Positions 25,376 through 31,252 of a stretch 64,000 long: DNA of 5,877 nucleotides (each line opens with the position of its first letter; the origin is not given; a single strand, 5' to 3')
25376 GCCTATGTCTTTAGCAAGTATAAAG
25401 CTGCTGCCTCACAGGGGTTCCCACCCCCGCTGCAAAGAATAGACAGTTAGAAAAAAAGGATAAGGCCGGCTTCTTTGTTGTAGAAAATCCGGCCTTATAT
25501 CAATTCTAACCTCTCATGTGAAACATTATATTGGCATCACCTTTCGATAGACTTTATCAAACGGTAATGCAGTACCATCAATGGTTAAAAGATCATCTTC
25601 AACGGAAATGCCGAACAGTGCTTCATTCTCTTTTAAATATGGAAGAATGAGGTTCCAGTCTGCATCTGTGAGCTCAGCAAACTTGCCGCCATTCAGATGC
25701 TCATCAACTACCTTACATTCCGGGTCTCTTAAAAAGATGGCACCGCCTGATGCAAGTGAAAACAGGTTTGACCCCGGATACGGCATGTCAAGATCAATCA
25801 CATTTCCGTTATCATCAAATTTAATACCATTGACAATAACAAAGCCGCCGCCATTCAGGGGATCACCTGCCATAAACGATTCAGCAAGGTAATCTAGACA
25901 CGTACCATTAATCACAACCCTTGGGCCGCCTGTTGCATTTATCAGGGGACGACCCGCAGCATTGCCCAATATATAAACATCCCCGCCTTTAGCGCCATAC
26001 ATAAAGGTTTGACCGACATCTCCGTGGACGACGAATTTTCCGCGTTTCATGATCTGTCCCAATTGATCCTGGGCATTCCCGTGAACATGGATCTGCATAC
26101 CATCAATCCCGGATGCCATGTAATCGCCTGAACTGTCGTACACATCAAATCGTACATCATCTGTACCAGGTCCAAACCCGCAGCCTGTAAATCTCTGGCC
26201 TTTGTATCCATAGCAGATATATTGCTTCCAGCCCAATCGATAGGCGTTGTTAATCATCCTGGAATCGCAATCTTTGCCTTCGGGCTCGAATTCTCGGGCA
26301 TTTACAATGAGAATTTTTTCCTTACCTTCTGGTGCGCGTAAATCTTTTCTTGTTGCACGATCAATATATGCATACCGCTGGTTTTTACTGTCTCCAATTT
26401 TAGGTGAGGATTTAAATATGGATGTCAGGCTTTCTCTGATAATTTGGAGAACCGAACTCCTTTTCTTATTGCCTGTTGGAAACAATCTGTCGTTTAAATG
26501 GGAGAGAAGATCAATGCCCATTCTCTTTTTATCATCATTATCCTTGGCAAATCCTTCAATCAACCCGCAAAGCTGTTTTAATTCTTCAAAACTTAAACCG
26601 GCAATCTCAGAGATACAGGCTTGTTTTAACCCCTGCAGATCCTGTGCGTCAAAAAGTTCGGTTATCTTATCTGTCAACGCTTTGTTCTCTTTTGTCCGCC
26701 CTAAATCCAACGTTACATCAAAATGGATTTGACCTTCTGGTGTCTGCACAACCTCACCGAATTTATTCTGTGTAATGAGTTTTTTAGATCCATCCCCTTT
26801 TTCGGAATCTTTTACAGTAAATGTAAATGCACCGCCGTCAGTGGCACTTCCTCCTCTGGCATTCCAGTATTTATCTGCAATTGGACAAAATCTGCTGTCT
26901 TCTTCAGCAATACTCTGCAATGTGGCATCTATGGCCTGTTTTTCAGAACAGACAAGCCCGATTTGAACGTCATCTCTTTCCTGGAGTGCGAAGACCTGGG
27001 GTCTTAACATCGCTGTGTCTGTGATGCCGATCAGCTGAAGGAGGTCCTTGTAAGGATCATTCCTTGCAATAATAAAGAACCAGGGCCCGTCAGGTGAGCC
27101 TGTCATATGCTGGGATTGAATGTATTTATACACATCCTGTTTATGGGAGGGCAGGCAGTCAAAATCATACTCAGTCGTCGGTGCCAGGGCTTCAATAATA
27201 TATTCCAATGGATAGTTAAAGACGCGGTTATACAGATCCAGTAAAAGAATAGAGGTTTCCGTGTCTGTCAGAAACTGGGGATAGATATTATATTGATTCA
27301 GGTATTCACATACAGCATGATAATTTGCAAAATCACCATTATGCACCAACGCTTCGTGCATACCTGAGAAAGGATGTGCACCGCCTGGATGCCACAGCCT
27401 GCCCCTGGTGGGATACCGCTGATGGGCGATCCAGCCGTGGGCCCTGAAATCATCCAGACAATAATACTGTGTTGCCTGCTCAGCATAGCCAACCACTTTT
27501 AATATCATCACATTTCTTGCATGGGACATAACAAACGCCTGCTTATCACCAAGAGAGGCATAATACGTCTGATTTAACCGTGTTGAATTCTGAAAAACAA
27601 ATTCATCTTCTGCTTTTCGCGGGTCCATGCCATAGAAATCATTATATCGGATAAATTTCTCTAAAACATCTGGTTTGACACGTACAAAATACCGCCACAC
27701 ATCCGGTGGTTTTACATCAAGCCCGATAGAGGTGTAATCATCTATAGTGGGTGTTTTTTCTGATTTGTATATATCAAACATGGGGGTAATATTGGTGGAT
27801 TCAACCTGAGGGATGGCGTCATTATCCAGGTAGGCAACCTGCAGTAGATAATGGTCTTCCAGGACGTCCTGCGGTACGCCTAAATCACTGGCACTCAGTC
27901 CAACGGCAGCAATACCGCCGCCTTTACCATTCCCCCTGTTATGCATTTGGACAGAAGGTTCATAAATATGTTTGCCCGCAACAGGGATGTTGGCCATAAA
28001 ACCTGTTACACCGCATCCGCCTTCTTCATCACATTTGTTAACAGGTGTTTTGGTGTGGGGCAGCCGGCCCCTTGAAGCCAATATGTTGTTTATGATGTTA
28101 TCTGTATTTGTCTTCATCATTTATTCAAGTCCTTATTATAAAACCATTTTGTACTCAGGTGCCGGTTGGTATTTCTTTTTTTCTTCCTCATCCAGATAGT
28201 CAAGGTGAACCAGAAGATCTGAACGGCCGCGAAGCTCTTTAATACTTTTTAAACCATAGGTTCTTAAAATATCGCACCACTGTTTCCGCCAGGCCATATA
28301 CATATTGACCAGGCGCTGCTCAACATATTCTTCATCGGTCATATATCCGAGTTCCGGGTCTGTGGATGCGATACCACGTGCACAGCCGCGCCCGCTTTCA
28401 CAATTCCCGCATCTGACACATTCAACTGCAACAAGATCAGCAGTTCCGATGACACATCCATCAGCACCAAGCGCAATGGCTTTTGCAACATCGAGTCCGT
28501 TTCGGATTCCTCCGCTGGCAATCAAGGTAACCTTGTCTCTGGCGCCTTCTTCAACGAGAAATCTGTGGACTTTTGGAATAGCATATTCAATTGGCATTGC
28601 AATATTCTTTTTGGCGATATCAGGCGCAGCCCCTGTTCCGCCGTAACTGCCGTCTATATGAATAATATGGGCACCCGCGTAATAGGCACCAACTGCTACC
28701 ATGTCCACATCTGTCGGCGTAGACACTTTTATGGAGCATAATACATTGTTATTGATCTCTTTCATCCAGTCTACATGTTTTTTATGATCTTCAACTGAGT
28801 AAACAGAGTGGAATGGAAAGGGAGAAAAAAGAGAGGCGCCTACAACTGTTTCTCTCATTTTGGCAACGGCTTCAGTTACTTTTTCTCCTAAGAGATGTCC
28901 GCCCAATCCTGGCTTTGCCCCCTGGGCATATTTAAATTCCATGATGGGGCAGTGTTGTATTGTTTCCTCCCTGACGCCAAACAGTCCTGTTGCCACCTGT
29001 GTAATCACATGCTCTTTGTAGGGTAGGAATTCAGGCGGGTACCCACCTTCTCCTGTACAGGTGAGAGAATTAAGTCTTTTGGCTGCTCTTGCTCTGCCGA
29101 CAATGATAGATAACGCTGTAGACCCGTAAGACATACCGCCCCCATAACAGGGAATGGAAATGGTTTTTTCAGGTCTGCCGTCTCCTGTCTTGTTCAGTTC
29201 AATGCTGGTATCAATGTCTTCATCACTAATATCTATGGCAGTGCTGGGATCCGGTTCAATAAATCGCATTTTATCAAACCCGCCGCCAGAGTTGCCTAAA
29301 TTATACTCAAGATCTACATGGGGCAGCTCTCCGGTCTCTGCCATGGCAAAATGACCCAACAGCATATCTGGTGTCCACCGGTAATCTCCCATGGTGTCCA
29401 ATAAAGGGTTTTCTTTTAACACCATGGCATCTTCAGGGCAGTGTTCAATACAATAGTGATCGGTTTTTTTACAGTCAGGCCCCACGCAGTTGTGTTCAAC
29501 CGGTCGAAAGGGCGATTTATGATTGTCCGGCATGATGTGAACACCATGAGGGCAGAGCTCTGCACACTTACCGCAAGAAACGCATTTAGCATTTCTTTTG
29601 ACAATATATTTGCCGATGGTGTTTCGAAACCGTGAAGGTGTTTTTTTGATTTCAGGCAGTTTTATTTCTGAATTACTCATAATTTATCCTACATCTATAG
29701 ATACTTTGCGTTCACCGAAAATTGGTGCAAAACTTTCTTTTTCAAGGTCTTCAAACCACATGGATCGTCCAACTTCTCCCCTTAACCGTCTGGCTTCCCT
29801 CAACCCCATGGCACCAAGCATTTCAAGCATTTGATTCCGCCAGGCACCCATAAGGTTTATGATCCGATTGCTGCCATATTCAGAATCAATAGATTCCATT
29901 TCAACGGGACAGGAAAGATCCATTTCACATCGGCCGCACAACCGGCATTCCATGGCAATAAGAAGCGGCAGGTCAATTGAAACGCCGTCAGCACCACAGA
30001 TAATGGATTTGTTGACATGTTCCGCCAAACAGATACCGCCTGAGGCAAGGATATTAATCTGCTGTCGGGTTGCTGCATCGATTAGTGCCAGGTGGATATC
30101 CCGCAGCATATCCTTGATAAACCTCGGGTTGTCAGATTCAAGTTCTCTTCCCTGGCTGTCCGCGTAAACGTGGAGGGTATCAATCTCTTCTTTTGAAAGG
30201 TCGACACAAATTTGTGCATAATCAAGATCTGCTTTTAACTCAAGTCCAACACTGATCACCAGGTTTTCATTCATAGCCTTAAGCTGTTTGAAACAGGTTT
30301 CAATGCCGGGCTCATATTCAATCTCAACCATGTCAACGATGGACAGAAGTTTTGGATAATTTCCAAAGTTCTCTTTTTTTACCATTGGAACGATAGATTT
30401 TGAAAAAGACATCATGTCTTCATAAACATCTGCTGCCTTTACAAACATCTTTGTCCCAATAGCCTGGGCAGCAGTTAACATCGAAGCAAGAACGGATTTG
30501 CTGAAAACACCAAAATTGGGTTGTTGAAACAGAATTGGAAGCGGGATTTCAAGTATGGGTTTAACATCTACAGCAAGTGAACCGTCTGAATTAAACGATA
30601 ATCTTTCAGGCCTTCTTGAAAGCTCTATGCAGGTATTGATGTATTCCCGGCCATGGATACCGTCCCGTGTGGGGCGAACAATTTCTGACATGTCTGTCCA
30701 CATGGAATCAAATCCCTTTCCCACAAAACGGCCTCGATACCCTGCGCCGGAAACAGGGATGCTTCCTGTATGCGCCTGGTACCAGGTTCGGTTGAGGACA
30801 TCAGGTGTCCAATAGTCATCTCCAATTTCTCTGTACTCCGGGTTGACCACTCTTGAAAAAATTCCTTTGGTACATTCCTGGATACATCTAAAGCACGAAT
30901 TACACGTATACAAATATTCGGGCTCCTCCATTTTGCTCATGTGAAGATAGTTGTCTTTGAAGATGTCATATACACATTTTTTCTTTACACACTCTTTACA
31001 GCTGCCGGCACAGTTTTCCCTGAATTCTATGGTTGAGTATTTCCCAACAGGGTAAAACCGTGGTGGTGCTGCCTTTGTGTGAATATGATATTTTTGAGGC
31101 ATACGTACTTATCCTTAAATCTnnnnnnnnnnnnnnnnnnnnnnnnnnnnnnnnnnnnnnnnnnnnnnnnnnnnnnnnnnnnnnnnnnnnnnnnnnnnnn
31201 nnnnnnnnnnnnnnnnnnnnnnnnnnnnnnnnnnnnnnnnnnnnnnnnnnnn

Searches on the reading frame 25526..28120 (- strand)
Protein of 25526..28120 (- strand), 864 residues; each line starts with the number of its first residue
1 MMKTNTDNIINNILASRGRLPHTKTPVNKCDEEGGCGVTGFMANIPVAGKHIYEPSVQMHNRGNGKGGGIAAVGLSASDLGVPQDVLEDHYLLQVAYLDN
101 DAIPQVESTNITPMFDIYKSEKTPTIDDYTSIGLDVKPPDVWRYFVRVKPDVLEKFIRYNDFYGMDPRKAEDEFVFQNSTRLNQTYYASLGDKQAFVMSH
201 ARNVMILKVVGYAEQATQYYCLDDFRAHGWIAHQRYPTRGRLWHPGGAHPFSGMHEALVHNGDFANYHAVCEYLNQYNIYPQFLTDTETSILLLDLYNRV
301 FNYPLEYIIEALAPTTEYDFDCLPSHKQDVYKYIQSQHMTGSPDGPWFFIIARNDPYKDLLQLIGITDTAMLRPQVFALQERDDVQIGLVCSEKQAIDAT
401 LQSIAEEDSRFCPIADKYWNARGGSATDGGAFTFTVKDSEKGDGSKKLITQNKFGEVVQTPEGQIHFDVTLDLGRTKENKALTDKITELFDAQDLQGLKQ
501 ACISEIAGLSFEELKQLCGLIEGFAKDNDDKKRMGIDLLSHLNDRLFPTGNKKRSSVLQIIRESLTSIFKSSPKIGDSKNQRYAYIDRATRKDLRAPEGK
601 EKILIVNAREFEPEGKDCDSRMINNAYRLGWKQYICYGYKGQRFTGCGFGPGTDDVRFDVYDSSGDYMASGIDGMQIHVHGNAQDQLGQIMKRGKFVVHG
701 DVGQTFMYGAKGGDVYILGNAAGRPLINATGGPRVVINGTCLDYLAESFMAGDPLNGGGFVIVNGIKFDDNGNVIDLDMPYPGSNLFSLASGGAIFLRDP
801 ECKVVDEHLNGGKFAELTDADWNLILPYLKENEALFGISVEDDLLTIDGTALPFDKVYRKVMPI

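Call 6: search_protein_families(library=pfam, proteins=[window:25526-28120:-])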
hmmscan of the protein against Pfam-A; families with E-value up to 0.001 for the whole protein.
window:25526-28120:- (864 aa): 2 families
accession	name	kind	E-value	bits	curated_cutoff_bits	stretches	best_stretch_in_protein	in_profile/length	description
PF01493.24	GXGXG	-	1.4e-10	41.5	32.5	1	654-804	30-169/190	GXGXG motif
PF13522.11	GATase_6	-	5.2e-05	23.7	27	1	227-297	10-77/130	Glutamine amidotransferase domain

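Call 9: search_protein_families(library=ncbifam, proteins=[window:25526-28120:-])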
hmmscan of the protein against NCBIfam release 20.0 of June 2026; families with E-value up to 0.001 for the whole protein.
window:25526-28120:- (864 aa): 5 families
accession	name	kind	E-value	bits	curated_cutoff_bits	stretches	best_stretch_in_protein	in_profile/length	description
TIGR03122.1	one_C_dehyd_C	equivalog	8.6e-09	35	130.65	1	669-739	139-208/260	formylmethanofuran dehydrogenase subunit C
NF042910.1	FMH_DH_FwdC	exception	3.5e-06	26.2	340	1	685-767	73-154/271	tungsten-dependent formylmethanofuran dehydrogenase subunit FwdC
NF001484.0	PRK00331.1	subfamily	9.6e-06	24.2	381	1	181-297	23-136/601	isomerizing glutamine--fructose-6-phosphate transaminase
TIGR01134.1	purF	equivalog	1.4e-05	24.7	350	1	199-296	35-134/432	amidophosphoribosyltransferase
TIGR01135.1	glmS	equivalog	0.00014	20.5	418.05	1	202-294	39-132/607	glutamine--fructose-6-phosphate transaminase (isomerizing)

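Call 57: search_solved_structures(query=window:25526-28120:-, max_evalue=0.01)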
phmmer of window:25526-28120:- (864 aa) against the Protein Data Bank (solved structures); distinct sequences matched with E-value up to 0.01: 2.
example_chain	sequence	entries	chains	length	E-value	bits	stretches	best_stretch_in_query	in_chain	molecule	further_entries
5t5i_C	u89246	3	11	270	7.2e-07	30.7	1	670-747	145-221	Tungsten-containing formylmethanofuran dehydrogenase 2 subunit C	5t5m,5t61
9sfi_R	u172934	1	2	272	0.0011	20.2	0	686-753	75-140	Tungsten-containing formylmethanofuran dehydrogenase 2 subunit C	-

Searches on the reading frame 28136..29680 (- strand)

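Call 6: search_protein_families(library=pfam, proteins=[window:28136-29680:-])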
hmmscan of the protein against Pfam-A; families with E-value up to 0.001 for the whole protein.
window:28136-29680:- (514 aa): 7 families
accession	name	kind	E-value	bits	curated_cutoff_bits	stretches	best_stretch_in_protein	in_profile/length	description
PF01645.23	Glu_synthase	-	2.2e-86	290.8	20.4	1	163-477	54-368/369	Conserved region in glutamate synthase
PF01070.24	FMN_dh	-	1.7e-08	34.4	24.9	1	378-419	268-309/350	FMN-dependent dehydrogenase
PF03060.21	NMO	-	5.9e-06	26.3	28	1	334-421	154-231/331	Nitronate monooxygenase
PF13187.11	Fer4_9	-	1e-05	25.9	27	1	32-86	1-52/52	4Fe-4S dicluster domain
PF00037.32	Fer4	-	1.4e-05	25.1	21.1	1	30-46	5-21/24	4Fe-4S binding domain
PF12838.12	Fer4_7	-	6.5e-05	23.7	27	0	24-47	29-52/52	4Fe-4S dicluster domain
PF00478.31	IMPDH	-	7.6e-05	22.3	25.6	1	361-413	189-237/345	IMP dehydrogenase / GMP reductase domain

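Call 9: search_protein_families(library=ncbifam, proteins=[window:28136-29680:-])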
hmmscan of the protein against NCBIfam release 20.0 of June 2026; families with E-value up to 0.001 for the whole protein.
window:28136-29680:- (514 aa): 19 families
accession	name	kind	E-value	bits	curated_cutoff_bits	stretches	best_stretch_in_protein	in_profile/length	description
NF008730.0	PRK11750.1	equivalog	1.8e-58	197.9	1047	1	182-501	865-1183/1490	glutamate synthase large subunit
TIGR02151.1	IPP_isom_2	equivalog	9.5e-09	34.6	281.3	1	367-409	243-285/338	type 2 isopentenyl-diphosphate Delta-isomerase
NF008398.0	PRK11197.1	subfamily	1.4e-06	27.3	376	1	378-419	295-336/381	L-lactate dehydrogenase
NF033901.1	L_lactate_LldD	exception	8.7e-06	25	550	1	378-419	295-336/377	FMN-dependent L-lactate dehydrogenase LldD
TIGR03966.1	actino_HemFlav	equivalog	2.6e-05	23.1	470.85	1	377-418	296-337/385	pre-mycofactocin synthase MftD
TIGR01304.1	IMP_DH_rel_2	equivalog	2.9e-05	23.5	342.1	1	372-421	244-292/365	GuaB3 family IMP dehydrogenase-related protein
TIGR01971.1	NuoI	subfamily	0.00011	21.8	113.05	1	12-90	23-102/121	NADH-quinone oxidoreductase, chain I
NF043039.1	HgcAB_like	equivalog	0.00016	21.4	285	1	25-86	294-349/350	HgcAB-like fusion protein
NF006221.0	PRK08348.1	subfamily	0.00017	21.3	124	1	14-100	31-106/136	NADH-plastoquinone oxidoreductase subunit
TIGR04395.1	cutC_activ_rSAM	equivalog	0.00021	20.7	360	1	28-85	51-102/309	choline TMA-lyase-activating enzyme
TIGR01944.1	rnfB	subfamily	0.00025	20.6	68.7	1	29-102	111-174/190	RnfABCDGE type electron transport complex subunit B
NF009408.0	PRK12769.1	equivalog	0.00025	19.3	1003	1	24-97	78-153/659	formate-dependent uric acid utilization protein AegA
NF045874.1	Vhu_polyferre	exception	0.00035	19.4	600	0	13-89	179-246/381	F420-non-reducing hydrogenase associated-polyferredoxin VhuB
NF038196.1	ferrodoxin_EFR1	subfamily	0.00036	20.7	75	1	28-90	181-233/242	EFR1 family ferrodoxin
TIGR03151.1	enACPred_II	equivalog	0.00052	19.4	453.1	1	384-421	162-199/307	enoyl-[acyl-carrier-protein] reductase FabK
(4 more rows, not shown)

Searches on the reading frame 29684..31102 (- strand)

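Call 6: search_protein_families(library=pfam, proteins=[window:29684-31102:-])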
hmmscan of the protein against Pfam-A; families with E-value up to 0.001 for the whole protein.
window:29684-31102:- (472 aa): 1 family
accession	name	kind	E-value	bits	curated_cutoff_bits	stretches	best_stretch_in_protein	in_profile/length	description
PF01645.23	Glu_synthase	-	1.8e-12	47.5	20.4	1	332-434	259-368/369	Conserved region in glutamate synthase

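Call 9: search_protein_families(library=ncbifam, proteins=[window:29684-31102:-])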
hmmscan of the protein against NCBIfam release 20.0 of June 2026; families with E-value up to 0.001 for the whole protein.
window:29684-31102:- (472 aa): 0 families
